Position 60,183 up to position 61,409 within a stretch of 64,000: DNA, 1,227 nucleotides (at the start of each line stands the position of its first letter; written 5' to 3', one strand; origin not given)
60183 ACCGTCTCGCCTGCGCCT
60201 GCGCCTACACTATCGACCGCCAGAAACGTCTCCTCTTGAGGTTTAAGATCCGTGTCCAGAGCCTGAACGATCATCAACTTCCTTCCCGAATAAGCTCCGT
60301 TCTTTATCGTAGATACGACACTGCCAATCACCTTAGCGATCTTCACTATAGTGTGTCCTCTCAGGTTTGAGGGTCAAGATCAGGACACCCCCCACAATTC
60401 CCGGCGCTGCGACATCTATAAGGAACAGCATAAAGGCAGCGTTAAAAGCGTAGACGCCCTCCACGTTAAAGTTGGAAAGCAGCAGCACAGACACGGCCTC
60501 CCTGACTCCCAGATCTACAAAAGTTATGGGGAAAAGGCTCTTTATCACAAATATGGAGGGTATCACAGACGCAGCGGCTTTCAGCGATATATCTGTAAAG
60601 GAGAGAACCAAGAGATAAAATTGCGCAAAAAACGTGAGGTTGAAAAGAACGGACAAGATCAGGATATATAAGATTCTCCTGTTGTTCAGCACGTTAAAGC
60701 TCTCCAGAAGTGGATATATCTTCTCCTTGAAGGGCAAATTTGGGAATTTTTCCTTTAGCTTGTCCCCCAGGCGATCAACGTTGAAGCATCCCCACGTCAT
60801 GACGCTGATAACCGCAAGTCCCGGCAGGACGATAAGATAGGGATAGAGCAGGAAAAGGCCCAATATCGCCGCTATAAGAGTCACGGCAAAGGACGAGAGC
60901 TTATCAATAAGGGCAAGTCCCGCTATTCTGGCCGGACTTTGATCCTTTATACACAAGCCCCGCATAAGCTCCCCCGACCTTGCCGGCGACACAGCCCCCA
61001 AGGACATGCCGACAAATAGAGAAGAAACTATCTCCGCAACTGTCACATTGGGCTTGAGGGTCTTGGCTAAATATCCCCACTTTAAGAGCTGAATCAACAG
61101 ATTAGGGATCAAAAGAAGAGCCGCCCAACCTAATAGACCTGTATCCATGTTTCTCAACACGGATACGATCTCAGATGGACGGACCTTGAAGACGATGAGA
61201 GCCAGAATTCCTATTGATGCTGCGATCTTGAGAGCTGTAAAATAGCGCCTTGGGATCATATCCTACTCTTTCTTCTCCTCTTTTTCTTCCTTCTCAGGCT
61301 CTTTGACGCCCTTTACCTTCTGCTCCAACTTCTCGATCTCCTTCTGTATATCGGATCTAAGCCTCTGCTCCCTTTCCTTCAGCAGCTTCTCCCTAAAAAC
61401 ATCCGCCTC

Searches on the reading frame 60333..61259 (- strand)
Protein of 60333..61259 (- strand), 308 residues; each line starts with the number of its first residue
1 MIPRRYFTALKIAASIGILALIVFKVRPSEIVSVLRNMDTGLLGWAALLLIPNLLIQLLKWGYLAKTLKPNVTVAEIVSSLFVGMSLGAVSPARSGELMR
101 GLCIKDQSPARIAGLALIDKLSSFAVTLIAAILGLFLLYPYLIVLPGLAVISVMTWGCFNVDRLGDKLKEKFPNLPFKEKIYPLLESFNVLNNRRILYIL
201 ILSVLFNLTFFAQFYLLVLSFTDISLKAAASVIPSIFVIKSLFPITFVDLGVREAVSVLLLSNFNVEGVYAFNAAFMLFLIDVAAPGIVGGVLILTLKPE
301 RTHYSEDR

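Call 5: search_protein_families(library=pfam, proteins=[window:60333-61259:-], max_evalue=0.1)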
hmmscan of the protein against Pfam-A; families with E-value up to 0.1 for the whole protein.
window:60333-61259:- (308 aa): 1 family
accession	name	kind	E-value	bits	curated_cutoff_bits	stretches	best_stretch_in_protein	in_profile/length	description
PF03706.18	LPG_synthase_TM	-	8e-21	75.2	33.4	1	10-290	3-302/302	Lysylphosphatidylglycerol synthase TM region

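Call 17: find_homologous_proteins(query=window:60333-61259:-)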
Query window:60333-61259:- (308 aa): 3 proteins with E <= 0.001 among 8000 candidates.
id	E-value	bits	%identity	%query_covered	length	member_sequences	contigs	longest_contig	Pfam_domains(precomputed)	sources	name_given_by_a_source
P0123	1.4e-183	627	98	100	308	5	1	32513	PF03706.19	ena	-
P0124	3.6e-63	232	44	94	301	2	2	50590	PF03706.19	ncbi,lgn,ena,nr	ncbi:MAG TPA: flippase-like domain-containing protein [Candidatus Latescibacteria bacterium]|nr:flip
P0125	2.8e-39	153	39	92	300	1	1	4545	PF03706.19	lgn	-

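Call 18: find_encoding_contigs(protein=P0124, flank=10000, max_places=3)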
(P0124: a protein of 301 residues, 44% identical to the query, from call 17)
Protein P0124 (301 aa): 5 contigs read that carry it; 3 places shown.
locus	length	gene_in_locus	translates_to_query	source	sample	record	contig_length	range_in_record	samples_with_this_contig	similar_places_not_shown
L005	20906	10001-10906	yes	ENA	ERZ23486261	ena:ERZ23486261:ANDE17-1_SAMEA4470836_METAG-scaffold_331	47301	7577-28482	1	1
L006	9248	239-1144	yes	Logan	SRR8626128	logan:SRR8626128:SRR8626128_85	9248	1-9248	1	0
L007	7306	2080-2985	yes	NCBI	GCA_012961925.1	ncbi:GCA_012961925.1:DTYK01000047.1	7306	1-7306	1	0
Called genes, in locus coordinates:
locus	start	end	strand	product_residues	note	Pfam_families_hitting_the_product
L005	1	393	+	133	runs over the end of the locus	PF01850:PIN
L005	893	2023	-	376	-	PF20703:nSTAND1 (weak), PF01637:ATPase_2, PF13173:AAA_14 (faint)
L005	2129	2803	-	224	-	PF00596:Aldolase_II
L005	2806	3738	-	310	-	PF01261:AP_endonuc_2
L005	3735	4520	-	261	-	PF00106:adh_short, PF08659:KR, PF13561:adh_short_C2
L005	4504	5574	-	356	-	PF08240:ADH_N, PF16912:Glu_dehyd_C (weak), PF00107:ADH_zinc_N, PF13602:ADH_zinc_N_2 (faint)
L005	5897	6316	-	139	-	PF01934:HepT-like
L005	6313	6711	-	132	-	PF01909:NTP_transf_2 (weak), PF22014:DUF6932, PF18765:Polbeta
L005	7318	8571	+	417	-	PF13506:Glyco_transf_21, PF13641:Glyco_tranf_2_3, PF00535:Glycos_transf_2, PF10111:Glyco_tranf_2_2 (faint)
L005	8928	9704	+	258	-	PF04055:Radical_SAM, PF13186:SPASM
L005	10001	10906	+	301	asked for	PF03706:LPG_synthase_TM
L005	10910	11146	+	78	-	PF02609:Exonuc_VII_S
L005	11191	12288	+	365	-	PF00348:polyprenyl_synt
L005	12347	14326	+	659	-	PF13292:DXP_synthase_N, PF02779:Transket_pyr, PF02780:Transketolase_C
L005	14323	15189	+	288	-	PF01513:NAD_kinase, PF20143:NAD_kinase_C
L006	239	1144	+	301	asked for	PF03706:LPG_synthase_TM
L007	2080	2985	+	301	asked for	PF03706:LPG_synthase_TM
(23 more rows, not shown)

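Call 19: find_encoding_contigs(protein=P0125, flank=10000, max_places=3)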
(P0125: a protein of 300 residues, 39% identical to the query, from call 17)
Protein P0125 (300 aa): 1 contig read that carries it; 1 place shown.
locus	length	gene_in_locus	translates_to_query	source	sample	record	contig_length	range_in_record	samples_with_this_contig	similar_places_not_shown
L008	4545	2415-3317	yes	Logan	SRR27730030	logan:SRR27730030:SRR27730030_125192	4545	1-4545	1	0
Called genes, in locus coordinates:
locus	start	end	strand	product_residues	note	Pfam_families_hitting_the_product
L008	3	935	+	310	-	?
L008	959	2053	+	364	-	PF01926:MMR_HSR1, PF02421:FeoB_N, PF06071:YchF-GTPase_C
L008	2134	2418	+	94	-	PF00936:BMC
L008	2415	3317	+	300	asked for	PF03706:LPG_synthase_TM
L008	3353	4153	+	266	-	PF00596:Aldolase_II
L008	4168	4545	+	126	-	?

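Call 22: find_related_loci(query=A1, collection=genome_contigs, flank=10000)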
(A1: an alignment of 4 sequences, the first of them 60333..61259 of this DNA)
Query A1 (308 aa) in genome_contigs; peptide patterns used: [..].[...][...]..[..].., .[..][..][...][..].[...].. (x = any residue, [..] = any of these).
478 stretches matched a pattern; 12 encode a relative of the query (tblastn E <= 1e-3); 12 distinct loci.
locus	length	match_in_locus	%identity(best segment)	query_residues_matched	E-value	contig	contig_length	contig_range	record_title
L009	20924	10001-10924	95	1-308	0e+0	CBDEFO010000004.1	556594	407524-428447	MAG: Candidatus Latescibacterota bacterium isolate a4066e80-b4ac-45ed-9db6-0889b3e81570 genome assembly, contig: contig_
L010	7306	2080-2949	44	2-290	1e-68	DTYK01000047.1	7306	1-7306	MAG TPA_asm: Candidatus Latescibacterota bacterium isolate UWMA-0219 k99_1328879, whole genome shotgun sequence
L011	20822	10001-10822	35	6-290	2e-38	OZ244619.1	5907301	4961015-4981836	MAG: Candidatus Latescibacterota bacterium isolate 42df25b2-3f2b-47dc-af7c-4916403e88f0 genome assembly, chromosome: 1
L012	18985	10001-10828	36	10-294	8e-36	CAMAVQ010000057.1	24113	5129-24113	MAG: Gemmatimonas phototrophica isolate MaH-09apr19-249 genome assembly, contig: MaH-09apr19-C4846, whole genome shotgun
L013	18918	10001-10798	33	19-290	3e-35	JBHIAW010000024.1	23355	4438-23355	MAG: bacterium isolate K_2_bin.52 NODE_879_length_23355_cov_10.400644, whole genome shotgun sequence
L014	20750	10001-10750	33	28-286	2e-32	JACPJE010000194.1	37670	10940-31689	MAG: Candidatus Latescibacterota bacterium isolate NC_groundwater_459_Ag_B-0.1um_64_11 S34_3B_scaffold_458881, whole gen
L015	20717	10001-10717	35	53-294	1e-27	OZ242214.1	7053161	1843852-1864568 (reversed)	MAG: Candidatus Latescibacterota bacterium isolate f171f34e-caa5-40bf-9919-1f3307ea572d genome assembly, chromosome: 1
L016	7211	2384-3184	34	26-290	2e-27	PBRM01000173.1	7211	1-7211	MAG: Gemmatimonadetes bacterium isolate NP952 MHASMcontig_600384, whole genome shotgun sequence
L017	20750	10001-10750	34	56-308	9e-26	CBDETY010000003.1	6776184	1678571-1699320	MAG: Candidatus Latescibacterota bacterium isolate 4ecebec3-674b-4d24-a34d-cb651c760dca genome assembly, contig: contig_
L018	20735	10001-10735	32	11-265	7e-21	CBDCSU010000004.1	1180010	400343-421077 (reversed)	MAG: Candidatus Latescibacterota bacterium isolate 2ecd85b3-648f-40fe-bdc7-c449d976e5a8 genome assembly, contig: contig_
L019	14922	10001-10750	31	28-290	3e-18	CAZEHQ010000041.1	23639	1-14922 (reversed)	MAG TPA_asm: uncultured Gemmatimonadaceae bacterium isolate SRP109090_co1_18 genome assembly, contig: NODE_2934_length_2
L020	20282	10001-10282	25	30-121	5e-5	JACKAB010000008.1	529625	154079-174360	MAG: Ignavibacteriales bacterium isolate HK-STAS-BACT-79 HK-STAS-BACT-79_8, whole genome shotgun sequence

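Call 28: search_protein_families(library=pfam, proteins=[L019:3820-6681:+, L019:6724-8418:+, L019:9543-9920:+, L019:9917-10816:+, L019:10806-11573:+, L019:11575-12633:+, L019:12743-13315:+, L019:13414-14751:+, L018:15965-16999:+, L018:8470-9300:+], max_evalue=0.001)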
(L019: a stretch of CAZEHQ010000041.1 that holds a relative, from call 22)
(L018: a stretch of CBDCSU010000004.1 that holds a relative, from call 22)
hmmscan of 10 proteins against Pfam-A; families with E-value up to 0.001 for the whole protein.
L019:3820-6681:+ (953 aa): 5 families
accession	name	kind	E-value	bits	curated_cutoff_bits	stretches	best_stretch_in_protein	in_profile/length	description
PF00133.28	tRNA-synt_1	-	2.2e-116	389.5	22.7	1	47-627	2-414/414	tRNA synthetases class I (I, L, M and V)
PF08264.19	Anticodon_1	-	2.4e-41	141.5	25.1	1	679-826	1-145/148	Anticodon-binding domain of tRNA ligase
PF09334.17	tRNA-synt_1g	-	1.8e-20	73.5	20.1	2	69-220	2-134/391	tRNA synthetases class I (M)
PF10458.14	Val_tRNA-synt_C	-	2.2e-17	63.5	25.9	1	887-952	1-66/66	Valyl tRNA synthetase tRNA binding arm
PF13603.12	tRNA-synt_1_2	-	2.7e-05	24.2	25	1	274-329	86-141/185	Leucyl-tRNA synthetase, editing domain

L019:6724-8418:+ (564 aa): 3 families
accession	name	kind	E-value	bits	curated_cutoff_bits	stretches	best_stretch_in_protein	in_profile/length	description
PF05833.16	NFACT_N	-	1.2e-18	67.6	31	1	74-399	79-419/456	NFACT N-terminal and middle domains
PF05670.18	NFACT-R_1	-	3.4e-13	50.5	29.8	1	444-534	4-95/112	NFACT protein RNA binding domain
PF18297.6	NFACT-R_2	-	3.4e-07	30.8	26.9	1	443-527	2-80/104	NFACT protein RNA binding domain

L019:9543-9920:+ (125 aa): 1 family
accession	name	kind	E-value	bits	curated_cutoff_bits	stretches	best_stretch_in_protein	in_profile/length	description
PF00936.24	BMC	-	2e-27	95.4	24.5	1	32-107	1-75/75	BMC domain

L019:9917-10816:+ (299 aa): 1 family
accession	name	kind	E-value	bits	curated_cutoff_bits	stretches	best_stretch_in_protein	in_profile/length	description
PF03706.18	LPG_synthase_TM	-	4.9e-15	56.2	33.4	1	13-278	2-302/302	Lysylphosphatidylglycerol synthase TM region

L019:10806-11573:+ (255 aa): 1 family
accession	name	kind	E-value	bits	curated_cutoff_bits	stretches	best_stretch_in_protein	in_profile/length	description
PF00596.27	Aldolase_II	-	8.3e-46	156.6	22.2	1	17-192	1-182/183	Class II Aldolase and Adducin N-terminal domain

L019:11575-12633:+ (352 aa): 18 families
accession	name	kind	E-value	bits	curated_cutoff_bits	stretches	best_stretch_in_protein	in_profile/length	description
PF14559.12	TPR_19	-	5.8e-21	75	25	2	121-185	2-66/68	Tetratricopeptide repeat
PF07719.23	TPR_2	-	4.5e-16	58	27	0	213-241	2-30/34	Tetratricopeptide repeat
PF00639.27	Rotamase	-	8.5e-16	59.2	21.7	1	275-349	18-94/97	PPIC-type PPIASE domain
PF13432.12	TPR_16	-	1.7e-15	57.6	32.7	3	191-240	10-59/65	Tetratricopeptide repeat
PF13616.12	Rotamase_3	-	4.1e-12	47.1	22.5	1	276-349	37-111/116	PPIC-type PPIASE domain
PF00515.34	TPR_1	-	3.6e-11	42.8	27.8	0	213-239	2-28/34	Tetratricopeptide repeat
PF13431.12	TPR_17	-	8.9e-11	41.6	24.4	0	204-233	5-34/34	Tetratricopeptide repeat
PF13424.12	TPR_12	-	1.3e-09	38.5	30.1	0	214-243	5-34/77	Tetratricopeptide repeat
PF13428.12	TPR_14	-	2.8e-09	37.2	23.5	0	119-152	10-43/44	Tetratricopeptide repeat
PF13414.12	TPR_11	-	1.8e-08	34.4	26.8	0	155-192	5-42/42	TPR repeat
PF23914.1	TPR_CcmH_CycH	-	6.3e-07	29.8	42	1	101-211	41-154/158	Cytochrome c-type biogenesis protein H TPR domain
PF13176.12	TPR_7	-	6.5e-07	29.4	27.9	0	215-246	2-33/36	Tetratricopeptide repeat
PF13429.12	TPR_15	-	7.6e-07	29.3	26.2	0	51-162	155-266/280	Tetratricopeptide repeat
PF13181.12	TPR_8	-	1.2e-06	28.7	25.7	0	213-237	2-26/34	Tetratricopeptide repeat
PF13371.12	TPR_9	-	2.1e-05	24.9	35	1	121-185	6-70/73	Tetratricopeptide repeat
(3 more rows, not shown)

L019:12743-13315:+ (190 aa): 2 families
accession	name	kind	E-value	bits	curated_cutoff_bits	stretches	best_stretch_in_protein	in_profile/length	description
PF09515.15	Thia_YuaJ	-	6.8e-42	144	25.8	1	27-187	2-171/177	Thiamine transporter protein (Thia_YuaJ)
PF07155.17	ECF-ribofla_trS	-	0.00071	20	26.7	1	25-146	6-129/172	ECF-type riboflavin transporter, S component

L019:13414-14751:+ (445 aa): 1 family
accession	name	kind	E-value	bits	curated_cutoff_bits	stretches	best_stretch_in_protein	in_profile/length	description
PF00291.31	PALP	-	6.8e-58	196.8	35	1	85-391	2-294/295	Pyridoxal-phosphate dependent enzyme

L018:15965-16999:+ (344 aa): 1 family
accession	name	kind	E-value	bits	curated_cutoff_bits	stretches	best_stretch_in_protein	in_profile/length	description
PF00490.27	ALAD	-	8.9e-142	472.3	24.6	1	28-341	3-316/317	Delta-aminolevulinic acid dehydratase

L018:8470-9300:+ (277 aa): 2 families
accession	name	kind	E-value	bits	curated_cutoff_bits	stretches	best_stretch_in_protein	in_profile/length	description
PF01926.29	MMR_HSR1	-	4.8e-20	72.2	21.9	1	4-108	2-86/113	50S ribosome-binding GTPase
PF02421.24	FeoB_N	-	9.1e-06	25.7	27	1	4-44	3-43/156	Ferrous iron transport protein B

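Call 39: find_related_loci(query=A2, collection=metagenome_contigs, flank=8000)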
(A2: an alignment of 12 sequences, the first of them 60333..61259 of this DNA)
Query A2 (308 aa) in metagenome_contigs; peptide patterns used: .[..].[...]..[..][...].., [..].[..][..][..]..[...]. (x = any residue, [..] = any of these).
600 stretches matched a pattern (row limit reached: there are more); 39 encode a relative of the query (tblastn E <= 1e-3); 39 distinct loci.
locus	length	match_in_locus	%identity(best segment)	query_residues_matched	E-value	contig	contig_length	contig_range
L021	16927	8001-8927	30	3-291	5e-41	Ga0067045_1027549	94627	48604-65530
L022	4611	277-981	38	49-295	2e-37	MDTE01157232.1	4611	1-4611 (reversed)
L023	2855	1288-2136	33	5-301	5e-37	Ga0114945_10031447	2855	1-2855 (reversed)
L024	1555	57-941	32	5-294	8e-37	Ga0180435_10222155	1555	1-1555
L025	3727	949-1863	31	11-301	2e-36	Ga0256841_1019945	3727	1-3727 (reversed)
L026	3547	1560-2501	28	5-307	6e-35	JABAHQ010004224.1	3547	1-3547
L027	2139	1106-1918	35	4-295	2e-34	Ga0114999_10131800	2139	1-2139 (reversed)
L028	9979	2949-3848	34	4-295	1e-32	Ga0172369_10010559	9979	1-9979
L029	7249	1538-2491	30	1-306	1e-32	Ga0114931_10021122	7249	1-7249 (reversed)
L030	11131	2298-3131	33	10-296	2e-32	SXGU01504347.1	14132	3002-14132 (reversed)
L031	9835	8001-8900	34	4-295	2e-31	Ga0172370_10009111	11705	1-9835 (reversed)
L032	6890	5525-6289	34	43-308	2e-31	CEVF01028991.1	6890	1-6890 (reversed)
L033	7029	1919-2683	34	43-308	2e-31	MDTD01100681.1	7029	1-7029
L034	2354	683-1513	33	15-290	5e-31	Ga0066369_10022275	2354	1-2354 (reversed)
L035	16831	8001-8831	33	15-290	7e-31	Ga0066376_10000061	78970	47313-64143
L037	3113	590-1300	35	43-290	6e-30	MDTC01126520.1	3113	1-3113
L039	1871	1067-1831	32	45-308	2e-28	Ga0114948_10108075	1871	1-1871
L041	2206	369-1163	34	26-290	3e-28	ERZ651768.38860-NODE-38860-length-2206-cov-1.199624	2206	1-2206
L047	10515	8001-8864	29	5-306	2e-23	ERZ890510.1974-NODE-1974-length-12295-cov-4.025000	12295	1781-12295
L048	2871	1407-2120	33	53-303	7e-23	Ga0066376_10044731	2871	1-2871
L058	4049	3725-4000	35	10-102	4e-7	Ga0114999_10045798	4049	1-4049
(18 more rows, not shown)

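Call 58: search_solved_structures(query=A2, max_evalue=1)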
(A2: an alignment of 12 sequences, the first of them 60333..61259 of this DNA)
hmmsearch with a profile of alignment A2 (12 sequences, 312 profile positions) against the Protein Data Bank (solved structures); distinct sequences matched with E-value up to 1: 0.

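Call 62: search_protein_families(library=ncbifam, proteins=[window:60333-61259:-], max_evalue=0.01)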
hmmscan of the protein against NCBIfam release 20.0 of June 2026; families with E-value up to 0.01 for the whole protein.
window:60333-61259:- (308 aa): 1 family
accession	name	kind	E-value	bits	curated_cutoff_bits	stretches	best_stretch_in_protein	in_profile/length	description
TIGR00374.1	TIGR00374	subfamily_domain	6.5e-12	45.5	43.2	1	14-300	3-316/323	flippase-like domain-containing protein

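Call 66: predict_structure(alignment_id=A1)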
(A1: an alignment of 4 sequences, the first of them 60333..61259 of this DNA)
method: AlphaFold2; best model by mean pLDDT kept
length: 308 residues; sequences in the alignment: 4
mean_pLDDT: 73.0   pTM: 0.72
mean pLDDT of the five models: 73.0, 72.2, 68.7, 67.3, 59.6
residues with pLDDT >= 90: 17; 70-90: 169; 50-70: 103; < 50: 19
segments of 3 or more residues with pLDDT < 50: 244-250, 301-308
pLDDT, mean of each block of 10 residues (from residue 1): 61 65 71 83 90 91 90 88 76 64 79 83 82 69 53 53 64 71 78 84 88 84 69 71 49 63 72 79 81 66 41
secondary structure, 60 per line:
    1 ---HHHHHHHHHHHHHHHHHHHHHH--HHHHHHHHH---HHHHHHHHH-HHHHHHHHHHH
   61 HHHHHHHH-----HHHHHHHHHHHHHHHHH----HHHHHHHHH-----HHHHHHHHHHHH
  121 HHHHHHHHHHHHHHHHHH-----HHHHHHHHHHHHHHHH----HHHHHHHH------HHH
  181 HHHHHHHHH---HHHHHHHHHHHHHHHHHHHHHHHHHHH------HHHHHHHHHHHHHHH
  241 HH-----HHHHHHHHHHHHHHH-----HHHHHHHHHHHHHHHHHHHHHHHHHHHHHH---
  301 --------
elements in order: H4-25 H28-36 H40-48 H50-68 H74-90 H95-103 H109-138 H144-159 H164-171 H178-189 H193-219 H226-242 H248-262 H268-297

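Call 69: fold_search(model_id=the predicted structure, library=pdb)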
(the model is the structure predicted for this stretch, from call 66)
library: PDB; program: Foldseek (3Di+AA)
matches with E <= 10: 161; with E <= 0.001: 3
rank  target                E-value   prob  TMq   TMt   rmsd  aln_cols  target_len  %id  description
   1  7f47                  4.1e-04  1.00  0.69  0.28   4.9       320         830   16  Cryo-EM structure of Rhizobium etli MprF (released 2022-06-22)
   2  7duw_A                6.3e-04  1.00  0.68  0.28   4.8       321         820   14  Cryo-EM structure of the multiple peptide resistance factor (MprF) loaded with two lysyl-phosphatidylglycerol molecule (released 2021-04-21)
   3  9goe_A                9.3e-04  1.00  0.64  0.28   7.0       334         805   16  Cryo-EM structure of the multiple peptide resistance factor (MprF) from Pseudomonas aeruginosa bound to a synthetic na (released 2025-03-12)
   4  9j8q_A                1.7e-03  1.00  0.66  0.28   6.2       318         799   15  MprF from Pseudomonas aeruginosa in GDN micelle, C2 symmetry (released 2025-09-03)
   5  9j8s_A                3.1e-03  1.00  0.66  0.28   5.5       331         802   15  MprF from Pseudomonas aeruginosa in nanodisc, C2 symmetry (released 2025-09-03)
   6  6lvf_A                6.0e-03  1.00  0.67  0.29   5.0       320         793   13  Cryo-EM structure of the multiple peptide resistance factor (MprF) loaded with one lysyl-phosphatidylglycerol molecule (released 2021-02-03)
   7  5xat_D                3.3e-01  0.21  0.20  0.17  22.0       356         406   17  Structural insights into the elevator-like mechanism of the sodium/citrate symporter CitS (released 2017-06-14)
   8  7p1k_A                4.9e-01  0.15  0.20  0.15  23.1       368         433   12  Cryo EM structure of bison NHA2 in nano disc structure (released 2022-01-26)
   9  8qoe_A                5.3e-01  0.10  0.15  0.10  26.2       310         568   14  Inward-facing conformation of the ABC transporter BmrA (released 2023-12-20)
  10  8oyg                  6.1e-01  0.12  0.15  0.15  20.1       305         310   13  Crystal structure of ASBTNM in complex with pantoate (released 2023-07-12)
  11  9asb_R                6.1e-01  0.11  0.16  0.09  16.8       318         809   12  Structure of human calcium-sensing receptor in complex with chimeric Gq (miniGisq) protein in nanodiscs (released 2024-04-17)
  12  6lpb_R                8.2e-01  0.12  0.16  0.15  17.1       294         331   12  Cryo-EM structure of the human PAC1 receptor coupled to an engineered heterotrimeric G protein (released 2020-03-11)
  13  9lsk_A                9.8e-01  0.11  0.19  0.15  20.7       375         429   15  Cryo-EM structure of the Klebsiella pneumoniae CitS (citrate-bound occluded state) (released 2025-03-12)
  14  5bz2                  1.1e+00  0.18  0.27  0.23  19.8       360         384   13  CRYSTAL STRUCTURE OF THE SODIUM PROTON ANTIPORTER NAPA IN INWARD-FACING CONFORMATION (released 2016-01-20)
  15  8d1g_A                1.1e+00  0.09  0.18  0.16  24.5       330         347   12  hBest2 Ca2+-bound open state (released 2022-07-13)
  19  7akx_A                1.4e+00  0.07  0.14  0.17  18.8       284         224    9  Crystal structure of the viral rhodopsin OLPVR1 in P1 space group (released 2020-11-25)
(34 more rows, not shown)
